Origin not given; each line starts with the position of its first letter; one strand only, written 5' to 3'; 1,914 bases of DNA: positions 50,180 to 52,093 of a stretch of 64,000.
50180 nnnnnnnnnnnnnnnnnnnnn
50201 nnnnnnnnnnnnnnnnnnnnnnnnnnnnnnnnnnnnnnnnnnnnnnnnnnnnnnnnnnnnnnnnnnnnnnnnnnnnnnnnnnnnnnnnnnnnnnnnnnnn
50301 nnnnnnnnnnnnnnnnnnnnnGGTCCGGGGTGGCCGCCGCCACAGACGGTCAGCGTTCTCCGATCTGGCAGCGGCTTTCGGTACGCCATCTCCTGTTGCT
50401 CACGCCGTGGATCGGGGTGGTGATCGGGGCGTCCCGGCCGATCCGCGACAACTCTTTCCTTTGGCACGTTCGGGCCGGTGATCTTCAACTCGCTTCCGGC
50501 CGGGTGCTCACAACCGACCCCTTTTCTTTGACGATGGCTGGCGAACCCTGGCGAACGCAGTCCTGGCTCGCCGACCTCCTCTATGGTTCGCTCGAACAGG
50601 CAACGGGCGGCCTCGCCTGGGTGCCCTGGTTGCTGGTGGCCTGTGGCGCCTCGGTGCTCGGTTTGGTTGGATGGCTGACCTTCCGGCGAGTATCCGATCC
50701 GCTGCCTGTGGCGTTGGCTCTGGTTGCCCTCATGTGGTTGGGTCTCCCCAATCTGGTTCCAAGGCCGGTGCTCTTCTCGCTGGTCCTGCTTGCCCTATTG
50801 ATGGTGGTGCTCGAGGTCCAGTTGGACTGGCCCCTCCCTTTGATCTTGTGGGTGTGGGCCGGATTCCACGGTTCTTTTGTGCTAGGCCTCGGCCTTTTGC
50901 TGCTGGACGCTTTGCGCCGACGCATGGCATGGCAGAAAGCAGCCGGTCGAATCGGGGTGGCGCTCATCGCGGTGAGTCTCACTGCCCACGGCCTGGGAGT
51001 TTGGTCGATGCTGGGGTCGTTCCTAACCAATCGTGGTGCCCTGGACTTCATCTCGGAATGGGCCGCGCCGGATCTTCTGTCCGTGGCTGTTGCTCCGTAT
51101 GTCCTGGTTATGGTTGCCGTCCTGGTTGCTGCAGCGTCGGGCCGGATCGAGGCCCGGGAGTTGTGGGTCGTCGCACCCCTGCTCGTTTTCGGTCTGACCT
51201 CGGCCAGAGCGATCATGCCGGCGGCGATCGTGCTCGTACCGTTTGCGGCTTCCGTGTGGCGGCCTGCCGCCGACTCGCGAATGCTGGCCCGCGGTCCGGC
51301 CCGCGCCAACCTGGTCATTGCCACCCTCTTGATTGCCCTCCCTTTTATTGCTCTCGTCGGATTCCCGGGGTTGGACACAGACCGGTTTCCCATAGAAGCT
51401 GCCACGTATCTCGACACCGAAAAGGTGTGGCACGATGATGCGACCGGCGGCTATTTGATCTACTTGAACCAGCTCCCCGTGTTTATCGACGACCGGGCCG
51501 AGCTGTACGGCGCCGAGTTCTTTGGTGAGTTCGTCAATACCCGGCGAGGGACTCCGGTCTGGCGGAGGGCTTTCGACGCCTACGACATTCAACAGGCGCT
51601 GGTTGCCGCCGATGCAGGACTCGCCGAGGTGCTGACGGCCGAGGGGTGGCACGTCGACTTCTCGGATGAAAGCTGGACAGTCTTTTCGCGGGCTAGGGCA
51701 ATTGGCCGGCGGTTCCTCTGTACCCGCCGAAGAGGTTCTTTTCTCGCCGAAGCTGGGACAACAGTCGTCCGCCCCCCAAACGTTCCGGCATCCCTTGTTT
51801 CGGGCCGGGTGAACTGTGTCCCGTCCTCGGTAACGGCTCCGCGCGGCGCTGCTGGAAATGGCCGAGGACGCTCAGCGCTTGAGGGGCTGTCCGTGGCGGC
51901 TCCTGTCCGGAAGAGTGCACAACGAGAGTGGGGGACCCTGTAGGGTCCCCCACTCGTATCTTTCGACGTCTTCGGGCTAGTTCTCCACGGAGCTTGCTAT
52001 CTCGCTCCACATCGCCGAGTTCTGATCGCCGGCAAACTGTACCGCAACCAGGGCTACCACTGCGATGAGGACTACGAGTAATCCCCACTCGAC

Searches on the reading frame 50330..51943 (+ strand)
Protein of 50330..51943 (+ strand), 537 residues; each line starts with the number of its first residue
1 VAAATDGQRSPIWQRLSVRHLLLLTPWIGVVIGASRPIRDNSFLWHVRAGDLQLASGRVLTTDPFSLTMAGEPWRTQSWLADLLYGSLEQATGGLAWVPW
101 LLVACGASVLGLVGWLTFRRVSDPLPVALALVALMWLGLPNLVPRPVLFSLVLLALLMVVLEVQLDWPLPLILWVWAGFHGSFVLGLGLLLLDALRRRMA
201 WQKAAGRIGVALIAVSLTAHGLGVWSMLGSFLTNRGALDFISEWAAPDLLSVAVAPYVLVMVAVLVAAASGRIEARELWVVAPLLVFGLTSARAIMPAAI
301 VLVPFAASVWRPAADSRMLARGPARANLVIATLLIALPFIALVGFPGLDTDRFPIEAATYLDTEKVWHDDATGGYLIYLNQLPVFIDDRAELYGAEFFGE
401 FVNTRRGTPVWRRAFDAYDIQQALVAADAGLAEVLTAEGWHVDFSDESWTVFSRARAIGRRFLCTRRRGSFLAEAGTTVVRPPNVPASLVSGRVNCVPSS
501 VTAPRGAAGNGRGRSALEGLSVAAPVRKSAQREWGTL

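Call 6: search_protein_families(library=pfam, proteins=[window:50330-51943:+], max_evalue=0.01)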
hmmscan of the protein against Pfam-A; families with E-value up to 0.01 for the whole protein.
window:50330-51943:+ (537 aa): 0 families

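Call 39: search_protein_families(library=ncbifam, proteins=[window:50330-51943:+], max_evalue=0.01)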
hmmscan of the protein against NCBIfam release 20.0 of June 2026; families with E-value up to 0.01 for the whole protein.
window:50330-51943:+ (537 aa): 0 families

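Call 64: search_solved_structures(query=A4, max_evalue=1)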
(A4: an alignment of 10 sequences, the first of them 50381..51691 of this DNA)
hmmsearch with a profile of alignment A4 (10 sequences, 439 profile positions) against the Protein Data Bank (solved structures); distinct sequences matched with E-value up to 1: 1.
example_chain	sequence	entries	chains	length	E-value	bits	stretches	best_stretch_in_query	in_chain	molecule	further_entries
3aak_A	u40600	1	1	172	0.84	11.6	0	375-429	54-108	Programmed cell death protein 6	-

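Call 65: search_protein_families(library=pfam, alignment_id=A4, max_evalue=1)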
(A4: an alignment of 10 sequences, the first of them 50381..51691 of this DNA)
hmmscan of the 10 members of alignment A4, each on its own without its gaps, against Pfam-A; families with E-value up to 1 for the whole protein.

A. member 1, window:50381-51691:+ (437 aa): 0 families

B. families by the number of members that match (of 10 scanned): 1 family
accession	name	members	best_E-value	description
PF14897.12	EpsG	1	0.00043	EpsG family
